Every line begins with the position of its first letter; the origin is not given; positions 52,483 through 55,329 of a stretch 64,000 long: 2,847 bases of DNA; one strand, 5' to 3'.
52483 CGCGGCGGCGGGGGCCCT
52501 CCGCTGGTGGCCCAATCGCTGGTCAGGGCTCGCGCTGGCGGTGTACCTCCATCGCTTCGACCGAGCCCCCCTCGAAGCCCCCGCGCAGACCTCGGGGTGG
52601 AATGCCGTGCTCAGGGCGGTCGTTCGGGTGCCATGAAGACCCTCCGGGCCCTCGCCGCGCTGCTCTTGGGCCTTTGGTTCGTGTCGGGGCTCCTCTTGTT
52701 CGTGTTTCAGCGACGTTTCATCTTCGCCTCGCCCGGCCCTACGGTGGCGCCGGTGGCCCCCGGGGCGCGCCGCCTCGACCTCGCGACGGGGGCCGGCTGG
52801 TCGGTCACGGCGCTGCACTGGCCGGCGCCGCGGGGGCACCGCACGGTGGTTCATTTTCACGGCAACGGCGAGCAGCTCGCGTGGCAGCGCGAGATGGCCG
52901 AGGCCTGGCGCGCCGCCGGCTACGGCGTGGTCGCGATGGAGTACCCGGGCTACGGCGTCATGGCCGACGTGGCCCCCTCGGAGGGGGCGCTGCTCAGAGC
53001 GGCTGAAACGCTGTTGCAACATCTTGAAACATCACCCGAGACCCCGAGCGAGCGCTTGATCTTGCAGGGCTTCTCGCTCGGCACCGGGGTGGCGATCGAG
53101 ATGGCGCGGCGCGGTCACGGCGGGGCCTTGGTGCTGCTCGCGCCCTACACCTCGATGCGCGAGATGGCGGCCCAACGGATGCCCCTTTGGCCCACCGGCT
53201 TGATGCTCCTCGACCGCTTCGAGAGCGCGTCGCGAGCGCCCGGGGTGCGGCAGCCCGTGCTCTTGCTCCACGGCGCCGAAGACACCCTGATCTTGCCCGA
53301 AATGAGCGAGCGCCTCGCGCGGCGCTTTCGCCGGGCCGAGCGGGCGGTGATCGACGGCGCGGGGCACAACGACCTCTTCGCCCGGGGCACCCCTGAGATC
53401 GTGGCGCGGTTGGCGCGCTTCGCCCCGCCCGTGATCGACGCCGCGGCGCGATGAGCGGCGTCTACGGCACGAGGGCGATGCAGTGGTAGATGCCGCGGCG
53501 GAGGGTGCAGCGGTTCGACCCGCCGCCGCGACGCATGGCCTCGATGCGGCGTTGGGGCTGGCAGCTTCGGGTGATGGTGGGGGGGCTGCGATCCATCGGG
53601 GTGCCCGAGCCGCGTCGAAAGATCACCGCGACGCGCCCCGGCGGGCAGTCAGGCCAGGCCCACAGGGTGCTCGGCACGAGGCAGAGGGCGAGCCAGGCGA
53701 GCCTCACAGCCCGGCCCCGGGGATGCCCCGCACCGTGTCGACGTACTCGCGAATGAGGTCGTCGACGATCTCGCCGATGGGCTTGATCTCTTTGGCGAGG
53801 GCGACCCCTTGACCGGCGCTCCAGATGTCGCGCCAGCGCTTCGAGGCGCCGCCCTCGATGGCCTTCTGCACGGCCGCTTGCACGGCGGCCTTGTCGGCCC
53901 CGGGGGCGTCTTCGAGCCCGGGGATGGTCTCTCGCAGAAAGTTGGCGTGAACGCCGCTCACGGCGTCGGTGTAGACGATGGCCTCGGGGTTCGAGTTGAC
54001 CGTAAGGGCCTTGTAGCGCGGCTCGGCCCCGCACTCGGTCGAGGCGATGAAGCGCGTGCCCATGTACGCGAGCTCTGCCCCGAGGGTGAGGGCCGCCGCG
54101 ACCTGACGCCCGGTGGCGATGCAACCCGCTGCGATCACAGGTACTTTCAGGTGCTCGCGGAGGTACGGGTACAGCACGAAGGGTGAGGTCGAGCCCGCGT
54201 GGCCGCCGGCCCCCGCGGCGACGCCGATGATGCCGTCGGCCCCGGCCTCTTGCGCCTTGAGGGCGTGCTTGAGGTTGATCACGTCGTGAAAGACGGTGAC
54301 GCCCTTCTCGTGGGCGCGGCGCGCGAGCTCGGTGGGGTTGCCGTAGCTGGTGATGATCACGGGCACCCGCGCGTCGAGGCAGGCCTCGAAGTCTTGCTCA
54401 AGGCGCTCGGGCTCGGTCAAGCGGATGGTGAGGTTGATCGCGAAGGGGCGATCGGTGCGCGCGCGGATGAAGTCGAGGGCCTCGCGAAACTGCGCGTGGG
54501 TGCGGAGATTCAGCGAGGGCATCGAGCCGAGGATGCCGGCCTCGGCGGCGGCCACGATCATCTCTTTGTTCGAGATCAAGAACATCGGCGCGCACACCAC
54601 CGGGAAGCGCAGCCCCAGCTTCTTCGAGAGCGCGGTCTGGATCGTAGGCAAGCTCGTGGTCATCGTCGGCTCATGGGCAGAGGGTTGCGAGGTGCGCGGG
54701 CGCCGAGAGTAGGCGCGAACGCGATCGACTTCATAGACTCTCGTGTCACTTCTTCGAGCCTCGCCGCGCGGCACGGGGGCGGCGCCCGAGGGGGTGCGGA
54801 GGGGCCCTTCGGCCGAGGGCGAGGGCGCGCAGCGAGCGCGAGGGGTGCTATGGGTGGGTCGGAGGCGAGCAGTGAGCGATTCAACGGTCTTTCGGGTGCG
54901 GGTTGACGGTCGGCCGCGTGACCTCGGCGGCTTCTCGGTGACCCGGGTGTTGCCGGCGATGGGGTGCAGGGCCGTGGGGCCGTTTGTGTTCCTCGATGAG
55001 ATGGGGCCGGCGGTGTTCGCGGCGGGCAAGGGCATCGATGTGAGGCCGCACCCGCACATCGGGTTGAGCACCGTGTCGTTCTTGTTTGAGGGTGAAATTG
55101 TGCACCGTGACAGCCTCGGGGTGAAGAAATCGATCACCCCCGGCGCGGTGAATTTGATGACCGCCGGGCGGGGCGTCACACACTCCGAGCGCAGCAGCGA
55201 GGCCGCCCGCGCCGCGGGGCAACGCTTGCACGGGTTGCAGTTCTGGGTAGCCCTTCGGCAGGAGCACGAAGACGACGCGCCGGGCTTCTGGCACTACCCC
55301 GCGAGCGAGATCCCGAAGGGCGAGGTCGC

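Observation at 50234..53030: Phased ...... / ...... triplet arrays bracketing the PLC-like gene and recurring inside the hydrolase gene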

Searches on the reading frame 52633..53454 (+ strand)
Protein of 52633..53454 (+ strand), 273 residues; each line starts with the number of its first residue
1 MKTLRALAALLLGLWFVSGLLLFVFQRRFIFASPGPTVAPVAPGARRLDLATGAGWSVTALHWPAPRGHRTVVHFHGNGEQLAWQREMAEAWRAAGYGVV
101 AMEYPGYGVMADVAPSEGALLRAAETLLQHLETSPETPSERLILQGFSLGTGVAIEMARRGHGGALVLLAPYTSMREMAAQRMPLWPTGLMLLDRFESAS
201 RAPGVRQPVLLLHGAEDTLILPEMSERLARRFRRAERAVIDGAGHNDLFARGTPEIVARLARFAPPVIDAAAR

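Call 7: search_protein_families(library=pfam, proteins=[window:52633-53454:+], max_evalue=0.01)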
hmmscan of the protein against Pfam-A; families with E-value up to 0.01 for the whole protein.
window:52633-53454:+ (273 aa): 8 families
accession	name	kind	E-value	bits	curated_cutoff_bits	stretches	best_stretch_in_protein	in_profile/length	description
PF12146.15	Hydrolase_4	-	6.9e-17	62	27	2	70-179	5-117/239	Serine aminopeptidase, S33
PF00561.26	Abhydrolase_1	-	1.8e-11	44.6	25.8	2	180-249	170-242/245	alpha/beta hydrolase fold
PF12697.13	Abhydrolase_6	-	3.5e-08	34.8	26.3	2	72-190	1-100/217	Alpha/beta hydrolase family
PF20408.4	Abhydrolase_11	-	0.00052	20.2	27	1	71-219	4-140/193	Alpha/beta hydrolase domain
PF08386.16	Abhydrolase_4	-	0.0011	19.4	21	1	202-251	31-78/103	TAP-like protein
PF01738.24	DLH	-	0.0011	19.1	21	1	117-236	74-173/217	Dienelactone hydrolase family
PF02230.22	Abhydrolase_2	-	0.0021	18.4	23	0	131-158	98-123/217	Phospholipase/Carboxylesterase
PF03959.19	FSH1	-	0.0031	17.7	21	1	146-240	107-193/211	Serine hydrolase (FSH1)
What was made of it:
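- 52633..53454 (+): Alpha/beta hydrolase gene (273 aa). Its start overlaps the porin stop (ATGA). Pfam Hydrolase_4, E = 7e-17 (call 7).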

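Call 39: find_homologous_proteins(query=window:52633-53454:+)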
Query window:52633-53454:+ (273 aa): 269 proteins with E <= 0.001 among 8000 candidates; the best 120 are listed.
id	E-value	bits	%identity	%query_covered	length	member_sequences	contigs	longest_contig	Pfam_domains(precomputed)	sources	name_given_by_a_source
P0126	9.2e-173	591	99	100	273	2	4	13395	PF12697.14,PF00561.27,PF12146.16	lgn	-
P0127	5.0e-92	326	60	96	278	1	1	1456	PF00561.27,PF12146.16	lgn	-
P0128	5.8e-92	326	59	96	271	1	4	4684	PF03959.20,PF00561.27,PF12146.16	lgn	-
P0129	8.8e-90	319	59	97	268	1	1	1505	PF00561.27,PF12146.16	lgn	-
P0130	1.2e-89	318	62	92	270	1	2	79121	PF00561.27,PF12146.16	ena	-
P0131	1.8e-87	311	61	88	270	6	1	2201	PF00561.27,PF12146.16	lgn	-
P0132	4.0e-87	310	58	90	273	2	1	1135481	PF03959.20,PF12697.14,PF00561.27,PF12146.16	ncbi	-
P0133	7.7e-87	309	57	96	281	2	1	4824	PF03959.20,PF12697.14,PF00561.27,PF12146.16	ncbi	-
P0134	1.8e-86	308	58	96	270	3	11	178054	PF00561.27,PF12146.16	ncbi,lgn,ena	-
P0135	3.4e-86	307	61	88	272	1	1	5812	PF12697.14,PF00561.27,PF12146.16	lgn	-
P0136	3.7e-86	307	57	92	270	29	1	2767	PF00561.27,PF12146.16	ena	-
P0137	1.6e-85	305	59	92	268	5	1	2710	PF00561.27,PF12146.16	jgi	jgi:alpha-beta hydrolase superfamily lysophospholipase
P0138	1.8e-84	301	56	96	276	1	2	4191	PF12697.14,PF00561.27,PF12146.16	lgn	-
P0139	5.1e-84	300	57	91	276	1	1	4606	PF00561.27,PF12146.16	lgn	-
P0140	1.6e-81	291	58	92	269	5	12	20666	PF00561.27,PF12146.16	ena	-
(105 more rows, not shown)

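Call 41: find_encoding_contigs(protein=P0127, flank=3000, max_places=2)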
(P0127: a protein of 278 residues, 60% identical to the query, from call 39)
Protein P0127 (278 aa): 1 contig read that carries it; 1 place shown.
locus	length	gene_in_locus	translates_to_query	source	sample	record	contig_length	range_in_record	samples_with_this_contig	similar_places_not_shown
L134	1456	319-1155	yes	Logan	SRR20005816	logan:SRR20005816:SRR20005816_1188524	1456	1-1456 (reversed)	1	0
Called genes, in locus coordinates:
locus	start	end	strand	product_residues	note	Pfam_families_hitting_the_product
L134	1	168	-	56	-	?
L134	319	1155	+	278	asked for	PF12146:Hydrolase_4 (weak), PF00561:Abhydrolase_1 (weak)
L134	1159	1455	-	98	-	?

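Call 42: find_encoding_contigs(protein=P0130, flank=8000, max_places=2)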
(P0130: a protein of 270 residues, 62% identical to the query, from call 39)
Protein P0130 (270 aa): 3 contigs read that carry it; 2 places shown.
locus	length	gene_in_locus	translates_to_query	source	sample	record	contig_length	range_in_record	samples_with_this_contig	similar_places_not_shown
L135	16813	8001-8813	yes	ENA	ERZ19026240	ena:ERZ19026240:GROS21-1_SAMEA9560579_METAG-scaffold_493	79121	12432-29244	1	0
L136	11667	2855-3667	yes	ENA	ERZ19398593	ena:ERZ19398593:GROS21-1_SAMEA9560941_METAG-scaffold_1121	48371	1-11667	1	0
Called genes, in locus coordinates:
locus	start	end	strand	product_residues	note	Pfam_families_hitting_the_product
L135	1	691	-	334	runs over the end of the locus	-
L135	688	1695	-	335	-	PF13424:TPR_12 (faint)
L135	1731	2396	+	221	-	PF00440:TetR_N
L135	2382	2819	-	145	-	-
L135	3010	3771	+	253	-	-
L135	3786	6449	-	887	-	PF00754:F5_F8_type_C (faint)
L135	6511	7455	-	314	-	PF00291:PALP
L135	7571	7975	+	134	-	PF07238:PilZ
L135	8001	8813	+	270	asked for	PF00561:Abhydrolase_1 (weak), PF12146:Hydrolase_4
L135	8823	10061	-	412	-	PF09587:PGA_cap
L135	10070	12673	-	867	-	PF01624:MutS_I, PF05188:MutS_II, PF05192:MutS_III, PF05190:MutS_IV, PF00488:MutS_V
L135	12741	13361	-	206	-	-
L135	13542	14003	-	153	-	PF03626:COX4_pro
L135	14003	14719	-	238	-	PF00510:COX3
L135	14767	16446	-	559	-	PF00115:COX1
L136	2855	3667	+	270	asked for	PF00561:Abhydrolase_1 (weak), PF12146:Hydrolase_4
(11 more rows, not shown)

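Call 62: search_protein_families(library=ncbifam, proteins=[window:52633-53454:+], max_evalue=0.01)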
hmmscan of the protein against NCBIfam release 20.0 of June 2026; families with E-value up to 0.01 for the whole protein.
window:52633-53454:+ (273 aa): 16 families
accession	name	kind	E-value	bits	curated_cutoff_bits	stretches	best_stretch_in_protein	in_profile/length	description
TIGR01738.1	bioH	equivalog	8.6e-10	38.6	206.95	2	180-250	159-232/245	pimeloyl-ACP methyl ester esterase BioH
NF051488.1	bifunc_PcaDC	exception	3.5e-08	33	390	1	193-255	180-240/375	bifunctional 3-oxoadipate enol-lactonase/4-carboxymuconolactone decarboxylase PcaDC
TIGR03056.1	bchO_mg_che_rel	equivalog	8.7e-08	31.5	172.55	1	202-245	216-259/278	alpha/beta fold hydrolase BchO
NF011457.0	PRK14875.1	equivalog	1.1e-06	27.9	307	1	68-171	131-231/372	acetoin dehydrogenase dihydrolipoyllysine-residue acetyltransferase subunit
TIGR03695.1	menH_SHCHC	equivalog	1.3e-05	24.8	208.55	1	70-160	3-91/252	2-succinyl-6-hydroxy-2,4-cyclohexadiene-1-carboxylate synthase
NF045632.1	hydroxlase_HsaD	equivalog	0.00011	21.3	400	1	65-172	30-138/290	4,5:9,10-diseco-3-hydroxy-5,9,17-trioxoandrosta-1(10),2-diene-4-oate hydrolase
NF050089.1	i_nPHAscl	equivalog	0.0002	20.5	300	0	204-248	228-273/288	intracellular short-chain-length polyhydroxyalkanoate depolymerase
TIGR03101.1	hydr2_PEP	hypoth_equivalog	0.00063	19.3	202.75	1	61-195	16-156/266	hydrolase 2, exosortase A system-associated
NF051487.1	bifunc_PcaCD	exception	0.00065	18.9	430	0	197-246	345-394/413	bifunctional 4-carboxymuconolactone decarboxylase/3-oxoadipate enol-lactonase PcaCD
NF052610.1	macro_16_ester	equivalog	0.0012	18.3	420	1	200-246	217-263/281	alpha/beta fold macrolide esterase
NF008340.0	PRK11126.1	equivalog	0.0013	18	261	1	68-163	13-101/255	2-succinyl-6-hydroxy-2,4-cyclohexadiene-1-carboxylate synthase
TIGR03611.1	RutD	equivalog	0.0034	16.8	238.5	0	192-246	184-238/258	pyrimidine utilization protein D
NF041759.1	mac_hydro_EstT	equivalog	0.0035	16.6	450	1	203-262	217-275/278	macrolide hydrolase EstT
NF047920.1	lactonase_UilS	equivalog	0.0049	16.6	400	0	84-158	40-116/285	UilS family quorum-quenching N-acyl-homoserine lactonase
NF050058.1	e_dPHAscl_type1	hypoth_equivalog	0.006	16.1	150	0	127-237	91-209/276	extracellular catalytic domain type 1 short-chain-length polyhydroxyalkanoate depolymerase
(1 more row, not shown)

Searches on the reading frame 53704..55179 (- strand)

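Call 7: search_protein_families(library=pfam, proteins=[window:53704-55179:-], max_evalue=0.01)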
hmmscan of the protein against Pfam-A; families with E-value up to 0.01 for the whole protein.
window:53704-55179:- (491 aa): 7 families
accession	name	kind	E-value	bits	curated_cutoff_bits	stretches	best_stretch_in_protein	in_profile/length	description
PF03060.21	NMO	-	3.7e-41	142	28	1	182-477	2-330/331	Nitronate monooxygenase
PF00478.31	IMPDH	-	7.4e-08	32.2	25.6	1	178-384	21-246/345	IMP dehydrogenase / GMP reductase domain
PF01070.24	FMN_dh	-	4.5e-07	29.7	24.9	1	299-386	225-314/350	FMN-dependent dehydrogenase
PF05690.20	ThiG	-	0.00038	20.3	23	1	304-375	135-205/247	Thiazole biosynthesis protein ThiG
PF01645.23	Glu_synthase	-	0.00067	19.4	20.4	1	345-384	275-314/369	Conserved region in glutamate synthase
PF04131.20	NanE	-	0.0017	18.1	27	1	284-375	83-174/192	Putative N-acetylmannosamine-6-phosphate epimerase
PF04309.18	G3P_antiterm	-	0.0035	17.2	27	0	339-369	133-163/173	Glycerol-3-phosphate responsive antiterminator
